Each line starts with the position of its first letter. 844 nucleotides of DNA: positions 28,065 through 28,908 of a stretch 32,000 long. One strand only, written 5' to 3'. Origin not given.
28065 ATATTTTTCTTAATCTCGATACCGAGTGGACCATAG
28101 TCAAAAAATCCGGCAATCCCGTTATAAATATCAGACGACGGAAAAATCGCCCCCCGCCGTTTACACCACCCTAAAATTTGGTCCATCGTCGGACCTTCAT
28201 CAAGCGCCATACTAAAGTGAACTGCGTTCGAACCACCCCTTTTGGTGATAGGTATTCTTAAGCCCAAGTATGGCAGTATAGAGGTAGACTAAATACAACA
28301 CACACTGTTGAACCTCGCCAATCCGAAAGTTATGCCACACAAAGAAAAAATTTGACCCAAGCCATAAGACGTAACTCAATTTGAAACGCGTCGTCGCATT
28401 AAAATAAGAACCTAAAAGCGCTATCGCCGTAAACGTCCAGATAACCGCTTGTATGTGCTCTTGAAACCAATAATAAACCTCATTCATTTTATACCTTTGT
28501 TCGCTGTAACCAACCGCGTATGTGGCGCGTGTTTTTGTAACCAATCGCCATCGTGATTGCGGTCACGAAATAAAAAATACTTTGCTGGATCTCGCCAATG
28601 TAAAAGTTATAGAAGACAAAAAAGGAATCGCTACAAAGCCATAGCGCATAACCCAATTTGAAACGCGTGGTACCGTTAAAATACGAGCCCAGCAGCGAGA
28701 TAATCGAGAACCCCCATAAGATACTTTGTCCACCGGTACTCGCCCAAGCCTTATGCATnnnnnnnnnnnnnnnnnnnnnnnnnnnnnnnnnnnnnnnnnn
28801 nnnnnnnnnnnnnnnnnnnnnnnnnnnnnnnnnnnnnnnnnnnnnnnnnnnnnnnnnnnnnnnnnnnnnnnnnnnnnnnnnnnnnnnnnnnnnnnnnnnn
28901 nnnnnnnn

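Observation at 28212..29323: Possible split ('semi') PnuC transporter: two tandem ~90-aa three-helix paralogs coupled to a NadR-type kinase-like ATPase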

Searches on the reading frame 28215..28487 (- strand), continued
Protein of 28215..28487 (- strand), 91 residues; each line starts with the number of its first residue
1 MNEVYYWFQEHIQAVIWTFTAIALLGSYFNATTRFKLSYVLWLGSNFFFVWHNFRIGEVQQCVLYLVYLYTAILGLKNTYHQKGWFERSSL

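Call 44: fold_search(model_id=the predicted structure, library=pdb)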
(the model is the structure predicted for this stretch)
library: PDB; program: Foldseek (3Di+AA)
matches with E <= 10: 124; with E <= 0.001: 0
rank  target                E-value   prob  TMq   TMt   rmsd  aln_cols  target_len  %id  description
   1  5uhq_A                1.7e+00  0.44  0.49  0.48  19.8        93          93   14  Structure of a SemiSWEET Q20A mutant (released 2017-08-02)
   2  4x5n_D                2.1e+00  0.38  0.45  0.45   5.9        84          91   15  Crystal structure of SemiSWEET in the inward-open and outward-open conformations (released 2015-01-21)
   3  2n8i_MODEL_1_A        2.1e+00  0.38  0.46  0.43   8.1        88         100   12  Solution NMR Structure of Designed Protein DA05, Northeast Structural Genomics Consortium (NESG) Target OR626 (released 2016-01-20)
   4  4x5n_C                2.7e+00  0.33  0.46  0.45   6.0        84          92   15  Crystal structure of SemiSWEET in the inward-open and outward-open conformations (released 2015-01-21)
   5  1na0_A                2.7e+00  0.21  0.31  0.25  12.4        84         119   12  Design of Stable alpha-Helical Arrays from an Idealized TPR Motif (released 2003-06-03)
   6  4x5m_C                3.1e+00  0.25  0.42  0.41   7.3        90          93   14  Crystal structure of SemiSWEET in the inward-open conformation (released 2015-01-21)
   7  2a9u_A                3.3e+00  0.41  0.47  0.33   4.8        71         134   13  Structure of the N-terminal domain of Human Ubiquitin carboxyl-terminal hydrolase 8 (USP8) (released 2005-08-16)
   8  4br6_B                3.7e+00  0.57  0.44  0.22   2.9        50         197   20  Crystal structure of Chaetomium thermophilum MnSOD (released 2013-12-18)
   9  7nsn_A                3.7e+00  0.20  0.36  0.04   6.7        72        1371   17  Multi-domain GH92 alpha-1,2-mannosidase from Neobacillus novalis: mannoimidazole complex (released 2022-09-21)
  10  1s3q_G                3.9e+00  0.13  0.33  0.19  15.9        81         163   15  Crystal structures of a novel open pore ferritin from the hyperthermophilic Archaeon Archaeoglobus fulgidus (released 2005-04-12)
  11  4niq_B                4.6e+00  0.44  0.57  0.64   3.0        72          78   10  Crystal Structure of Vps4 MIT-Vfa1 MIM2 (released 2014-03-05)
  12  7w5m_A                4.6e+00  0.41  0.54  0.24   3.3        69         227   16  Crystal structure of AtNASP in complex of H3 alpha3 helix peptide (released 2022-05-18)
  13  2v6x_A                4.9e+00  0.47  0.57  0.62   2.7        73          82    8  Stractural insight into the interaction between ESCRT-III and Vps4 (released 2007-10-16)
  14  9mm5_A                4.9e+00  0.30  0.44  0.58   3.6        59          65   10  CGRP Receptor in complex with dC2_049 (released 2026-01-28)
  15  8a3t_K                4.9e+00  0.13  0.30  0.07  11.5        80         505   14  S. cerevisiae APC/C-Cdh1 complex (released 2022-08-31)
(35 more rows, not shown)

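Call 46: find_homologous_proteins(query=A2, max_evalue=0.001)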
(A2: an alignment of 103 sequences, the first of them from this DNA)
Query A2 (103 sequences) (91 aa, profile of the alignment): 23 proteins with E <= 0.001 among 596 candidates.
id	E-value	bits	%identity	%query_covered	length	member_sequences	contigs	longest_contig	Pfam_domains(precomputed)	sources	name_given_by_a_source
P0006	1.6e-24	103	61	100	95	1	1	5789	-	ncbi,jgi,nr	ncbi:MAG: hypothetical protein LBN94_01455 [Puniceicoccales bacterium]|jgi:hypothetical protein|nr:h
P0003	1.8e-23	100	61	98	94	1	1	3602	-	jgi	jgi:hypothetical protein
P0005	2.8e-23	99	62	93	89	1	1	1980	-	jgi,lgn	jgi:hypothetical protein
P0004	6.2e-23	98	62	98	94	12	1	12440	-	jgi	jgi:hypothetical protein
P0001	7.2e-23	98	100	100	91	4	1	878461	-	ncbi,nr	ncbi:MAG: hypothetical protein LW808_001020 [Verrucomicrobiota bacterium]|nr:MAG: hypothetical prote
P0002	9.8e-23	97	69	100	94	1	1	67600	-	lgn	-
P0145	5.3e-20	89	25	78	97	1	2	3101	PF04973.18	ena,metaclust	metaclust:\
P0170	6.7e-20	88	26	87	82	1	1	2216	PF04973.18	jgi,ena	-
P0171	6.2e-19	85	27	70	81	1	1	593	PF04973.18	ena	-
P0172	1.5e-18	84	25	70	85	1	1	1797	PF04973.18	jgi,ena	-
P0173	2.5e-18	83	28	67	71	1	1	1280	PF04973.18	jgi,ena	-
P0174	2.5e-18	83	27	74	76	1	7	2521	PF04973.18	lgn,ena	-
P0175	2.7e-18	83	27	70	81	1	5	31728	PF04973.18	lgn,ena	-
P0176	1.8e-17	81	24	69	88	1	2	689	PF04973.18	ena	-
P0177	4.5e-17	79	21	79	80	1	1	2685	-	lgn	-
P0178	3.9e-16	76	45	12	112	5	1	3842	PF04973.18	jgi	-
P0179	4.9e-16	76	26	76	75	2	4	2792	PF04973.18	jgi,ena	-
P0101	8.6e-15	72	30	73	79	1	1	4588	PF04973.18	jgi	jgi:hypothetical protein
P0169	1.1e-14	72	29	60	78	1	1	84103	-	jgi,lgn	jgi:hypothetical protein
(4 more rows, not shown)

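Call 47: find_encoding_contigs(protein=P0175, flank=5000, max_places=3)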
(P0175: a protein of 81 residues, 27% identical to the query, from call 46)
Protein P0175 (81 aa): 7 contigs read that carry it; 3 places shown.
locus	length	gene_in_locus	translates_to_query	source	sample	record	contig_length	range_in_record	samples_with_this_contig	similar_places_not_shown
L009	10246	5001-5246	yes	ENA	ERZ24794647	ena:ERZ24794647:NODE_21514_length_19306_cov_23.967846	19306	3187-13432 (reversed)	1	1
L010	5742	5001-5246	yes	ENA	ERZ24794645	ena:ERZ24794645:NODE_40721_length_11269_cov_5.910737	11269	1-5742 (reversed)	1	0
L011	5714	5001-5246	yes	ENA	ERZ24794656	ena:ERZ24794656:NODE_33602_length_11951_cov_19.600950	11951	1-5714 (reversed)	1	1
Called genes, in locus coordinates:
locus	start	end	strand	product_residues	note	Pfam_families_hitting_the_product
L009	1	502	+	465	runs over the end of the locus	-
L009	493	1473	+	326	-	PF01555:N6_N4_Mtase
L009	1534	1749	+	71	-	-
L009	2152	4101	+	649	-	PF02195:ParB_N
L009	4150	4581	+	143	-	-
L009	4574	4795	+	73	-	-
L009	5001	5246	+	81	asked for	PF04973:NMN_transporter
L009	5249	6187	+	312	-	-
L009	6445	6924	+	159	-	-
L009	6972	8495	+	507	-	PF05136:Phage_portal_2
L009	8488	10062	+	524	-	PF01343:Peptidase_S49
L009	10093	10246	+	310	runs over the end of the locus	PF20911:GP7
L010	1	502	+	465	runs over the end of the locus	-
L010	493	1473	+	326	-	PF01555:N6_N4_Mtase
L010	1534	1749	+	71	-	-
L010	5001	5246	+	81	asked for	PF04973:NMN_transporter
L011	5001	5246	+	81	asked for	PF04973:NMN_transporter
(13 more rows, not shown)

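Call 48: find_encoding_contigs(protein=P0169, flank=5000, max_places=2)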
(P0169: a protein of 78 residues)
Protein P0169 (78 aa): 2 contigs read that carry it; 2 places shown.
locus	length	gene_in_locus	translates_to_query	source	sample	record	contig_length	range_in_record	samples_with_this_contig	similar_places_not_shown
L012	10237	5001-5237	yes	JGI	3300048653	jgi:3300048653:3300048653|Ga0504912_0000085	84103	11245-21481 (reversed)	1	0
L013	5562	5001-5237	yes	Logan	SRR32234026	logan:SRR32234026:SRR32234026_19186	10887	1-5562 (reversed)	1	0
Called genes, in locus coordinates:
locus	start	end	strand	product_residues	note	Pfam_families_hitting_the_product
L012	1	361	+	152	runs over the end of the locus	-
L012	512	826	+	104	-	-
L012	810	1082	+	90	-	-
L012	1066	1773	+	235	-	PF02732:ERCC4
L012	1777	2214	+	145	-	PF01981:PTH2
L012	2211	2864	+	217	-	-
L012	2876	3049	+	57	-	-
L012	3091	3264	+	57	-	-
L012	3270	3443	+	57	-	-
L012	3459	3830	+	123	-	PF04448:DUF551 (weak)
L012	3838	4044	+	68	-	-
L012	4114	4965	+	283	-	PF00705:PCNA_N, PF02144:Rad1, PF02747:PCNA_C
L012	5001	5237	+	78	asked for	-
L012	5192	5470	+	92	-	-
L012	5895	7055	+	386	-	-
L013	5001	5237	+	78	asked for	-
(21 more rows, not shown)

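Call 51: find_related_loci(query=A1, collection=genome_contigs, flank=5000)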
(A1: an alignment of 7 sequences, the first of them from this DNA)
Query A1 (91 aa) in genome_contigs; peptide patterns used: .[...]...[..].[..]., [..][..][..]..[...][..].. (x = any residue, [..] = any of these).
52 stretches matched a pattern; 9 encode a relative of the query (tblastn E <= 1e-3); 9 distinct loci.
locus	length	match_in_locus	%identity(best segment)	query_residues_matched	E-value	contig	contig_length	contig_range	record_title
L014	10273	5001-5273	92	1-91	4e-55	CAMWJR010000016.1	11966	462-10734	MAG TPA_asm: uncultured Verrucomicrobia bacterium isolate SRR14411247_bin.11_metawrap_v1.3_MAG genome assembly, contig:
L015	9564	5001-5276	60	1-91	3e-36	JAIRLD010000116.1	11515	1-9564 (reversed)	MAG: Puniceicoccales bacterium isolate Cc175_bin33 k119_3226394, whole genome shotgun sequence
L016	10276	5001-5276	61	1-91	1e-35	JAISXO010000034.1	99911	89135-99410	MAG: Puniceicoccales bacterium isolate Nc350_bin186 k119_933648, whole genome shotgun sequence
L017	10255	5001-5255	62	7-90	2e-34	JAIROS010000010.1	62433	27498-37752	MAG: Puniceicoccales bacterium isolate Cd354_bin92 k119_1517918, whole genome shotgun sequence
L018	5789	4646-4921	61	1-91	5e-34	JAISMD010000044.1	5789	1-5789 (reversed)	MAG: Puniceicoccales bacterium isolate Im510_bin18 k119_2233725, whole genome shotgun sequence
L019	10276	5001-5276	59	1-91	1e-33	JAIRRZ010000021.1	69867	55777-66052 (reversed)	MAG: Puniceicoccales bacterium isolate Ct408_bin149 k119_5271990, whole genome shotgun sequence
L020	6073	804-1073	60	1-89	2e-33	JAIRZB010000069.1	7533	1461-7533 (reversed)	MAG: Puniceicoccales bacterium isolate Gsp477_bin70 k119_2630003, whole genome shotgun sequence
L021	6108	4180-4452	56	2-91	4e-33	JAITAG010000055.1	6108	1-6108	MAG: Puniceicoccales bacterium isolate Ncb351_bin30 k119_1162158, whole genome shotgun sequence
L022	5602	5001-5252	63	7-89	5e-33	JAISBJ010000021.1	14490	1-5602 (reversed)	MAG: Puniceicoccales bacterium isolate Gx481_bin202 k119_3194065, whole genome shotgun sequence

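Call 59: search_protein_families(library=pfam, alignment_id=A2, max_evalue=0.01)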
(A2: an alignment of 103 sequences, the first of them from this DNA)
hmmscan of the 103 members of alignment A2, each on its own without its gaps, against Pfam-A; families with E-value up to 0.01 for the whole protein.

A. member 1, seq(91 aa): 1 family
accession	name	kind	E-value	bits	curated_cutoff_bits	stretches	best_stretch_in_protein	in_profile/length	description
PF04973.17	NMN_transporter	-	0.0091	16.4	27.3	0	13-78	107-172/175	Nicotinamide mononucleotide transporter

B. families by the number of members that match (of 103 scanned): 8 families
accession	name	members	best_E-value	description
PF04973.17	NMN_transporter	79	5.9e-11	Nicotinamide mononucleotide transporter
PF05154.21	TM2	2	0.0015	TM2 domain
PF10688.14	Imp-YgjV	1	0.0028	Bacterial inner membrane protein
PF03186.18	CobD_Cbib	1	0.0032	CobD/Cbib protein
PF24124.1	YphA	1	0.0041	YphA-like integral membrane protein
PF05648.19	PEX11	1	0.0046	Peroxisomal biogenesis factor 11 (PEX11)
PF03203.19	MerC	1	0.0081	MerC mercury resistance protein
PF20040.4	DUF6442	1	0.0089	Family of unknown function (DUF6442)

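Call 60: search_solved_structures(query=A4, max_evalue=10, show_alignments=2)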
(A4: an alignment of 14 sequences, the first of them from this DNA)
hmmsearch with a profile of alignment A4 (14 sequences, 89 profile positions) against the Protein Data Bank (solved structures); distinct sequences matched with E-value up to 10: 2.
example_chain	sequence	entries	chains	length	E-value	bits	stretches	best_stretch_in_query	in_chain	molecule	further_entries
5nj6_A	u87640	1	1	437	0.96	12.5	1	37-78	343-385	Proteinase-activated receptor 2,Soluble cytochrome b562,Proteinase-activated receptor 2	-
5ndd_A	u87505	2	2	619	1.6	11.8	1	37-78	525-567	Lysozyme,Proteinase-activated receptor 2,Soluble cytochrome b562,Proteinase-activated rece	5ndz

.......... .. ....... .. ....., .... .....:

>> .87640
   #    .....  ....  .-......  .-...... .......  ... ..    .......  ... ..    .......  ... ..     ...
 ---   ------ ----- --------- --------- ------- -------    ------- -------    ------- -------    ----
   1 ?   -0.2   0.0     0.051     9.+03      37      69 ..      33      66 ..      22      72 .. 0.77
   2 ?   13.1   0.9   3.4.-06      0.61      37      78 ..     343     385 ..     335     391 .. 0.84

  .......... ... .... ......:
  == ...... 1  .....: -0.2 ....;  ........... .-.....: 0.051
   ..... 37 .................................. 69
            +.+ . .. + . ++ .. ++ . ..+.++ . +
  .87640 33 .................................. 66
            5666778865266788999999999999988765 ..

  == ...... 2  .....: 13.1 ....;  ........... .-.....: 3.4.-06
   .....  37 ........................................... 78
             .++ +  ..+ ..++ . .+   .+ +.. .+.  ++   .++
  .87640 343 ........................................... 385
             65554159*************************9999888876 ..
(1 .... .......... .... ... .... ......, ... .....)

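Call 62: search_dna_similar(query=window:28215-28487:-, collection=phages, mode=protein, max_evalue=1, max_rows=20)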
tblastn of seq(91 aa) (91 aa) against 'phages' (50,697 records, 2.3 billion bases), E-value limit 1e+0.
No match.

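Call 78: find_encoding_contigs(protein=P0048, flank=4000, max_places=3)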
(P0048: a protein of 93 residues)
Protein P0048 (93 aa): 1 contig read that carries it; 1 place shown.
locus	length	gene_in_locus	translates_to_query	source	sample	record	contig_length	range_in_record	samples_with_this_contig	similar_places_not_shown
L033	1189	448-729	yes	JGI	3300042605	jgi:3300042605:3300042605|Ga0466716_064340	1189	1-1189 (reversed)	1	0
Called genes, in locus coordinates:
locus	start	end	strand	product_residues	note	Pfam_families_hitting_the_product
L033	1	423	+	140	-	?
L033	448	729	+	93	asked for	-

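Call 79: find_encoding_contigs(protein=P0049, flank=4000, max_places=3)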
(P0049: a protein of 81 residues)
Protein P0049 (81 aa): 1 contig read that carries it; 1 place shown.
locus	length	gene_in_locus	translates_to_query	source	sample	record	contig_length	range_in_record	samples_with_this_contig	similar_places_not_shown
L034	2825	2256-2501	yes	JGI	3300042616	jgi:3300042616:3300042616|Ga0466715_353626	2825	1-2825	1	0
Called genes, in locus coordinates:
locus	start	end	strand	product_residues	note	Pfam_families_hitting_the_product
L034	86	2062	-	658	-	-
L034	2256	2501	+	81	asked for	-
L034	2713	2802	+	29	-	-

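Call 87: fold_search(model_id=the predicted structure, library=viral)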
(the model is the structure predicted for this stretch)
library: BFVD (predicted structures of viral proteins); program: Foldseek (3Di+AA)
matches with E <= 10: 286; with E <= 0.001: 0
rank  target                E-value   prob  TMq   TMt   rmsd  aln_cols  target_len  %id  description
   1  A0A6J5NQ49            4.4e-02  1.00  0.71  0.83   1.8        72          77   24  Uncharacterized protein [uncultured Caudovirales phage]
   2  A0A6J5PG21            5.3e-02  1.00  0.65  0.78   4.2        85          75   24  Uncharacterized protein [uncultured Caudovirales phage]
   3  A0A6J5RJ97            7.0e-02  1.00  0.70  0.91   1.0        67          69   16  Uncharacterized protein [uncultured Caudovirales phage]
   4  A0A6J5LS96            1.1e-01  1.00  0.66  0.65   1.6        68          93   20  Uncharacterized protein [uncultured Caudovirales phage]
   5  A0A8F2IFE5            1.9e-01  1.00  0.58  0.32   2.8        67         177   16  PnuC-like nicotinamide riboside transporter [Gordonia phage VanLee]
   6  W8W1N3                2.1e-01  1.00  0.63  0.58   2.9        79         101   20  Nicotinamide mononucleotide transporter [Invertebrate iridescent virus 30]
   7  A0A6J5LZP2            2.4e-01  1.00  0.68  0.67   4.1        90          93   10  Uncharacterized protein [uncultured Caudovirales phage]
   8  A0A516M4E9            2.5e-01  1.00  0.73  0.76   1.7        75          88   13  (no name in the UniProt tables at hand)
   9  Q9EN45                2.8e-01  1.00  0.67  0.75   1.8        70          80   24  AMV001 [Amsacta moorei entomopoxvirus]
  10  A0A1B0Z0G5            3.2e-01  0.99  0.66  0.57   3.2        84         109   14  (no name in the UniProt tables at hand)
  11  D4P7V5                3.6e-01  1.00  0.59  0.30   1.8        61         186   15  Gp087 [Rhodococcus phage ReqiPoco6]
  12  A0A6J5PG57            4.2e-01  1.00  0.66  0.86   1.3        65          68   18  Uncharacterized protein [uncultured Caudovirales phage]
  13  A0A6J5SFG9            4.2e-01  0.99  0.59  0.69   2.1        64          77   16  Nicotinamide riboside transporter PnuC [uncultured Caudovirales phage]
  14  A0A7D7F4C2            5.0e-01  1.00  0.68  0.82   1.8        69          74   12  (no name in the UniProt tables at hand)
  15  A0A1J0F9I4            5.0e-01  0.98  0.63  0.72   2.9        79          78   14  (no name in the UniProt tables at hand)
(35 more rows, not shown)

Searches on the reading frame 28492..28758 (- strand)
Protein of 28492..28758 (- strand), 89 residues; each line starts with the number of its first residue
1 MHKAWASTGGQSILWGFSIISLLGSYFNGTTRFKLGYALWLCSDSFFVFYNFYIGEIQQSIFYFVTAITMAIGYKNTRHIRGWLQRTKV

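Call 3: search_protein_families(library=pfam, proteins=[window:28492-28758:-], max_evalue=10)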
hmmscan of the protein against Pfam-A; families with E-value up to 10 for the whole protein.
seq(89 aa): 0 families

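Call 4: search_protein_families(library=ncbifam, proteins=[window:28492-28758:-], max_evalue=10)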
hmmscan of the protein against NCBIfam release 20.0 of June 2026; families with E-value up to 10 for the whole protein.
seq(89 aa): 0 families

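Call 25: search_protein_families(library=phrogs, proteins=[window:28492-28758:-], max_evalue=0.01)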
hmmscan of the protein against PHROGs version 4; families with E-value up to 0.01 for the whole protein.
seq(89 aa): 0 families
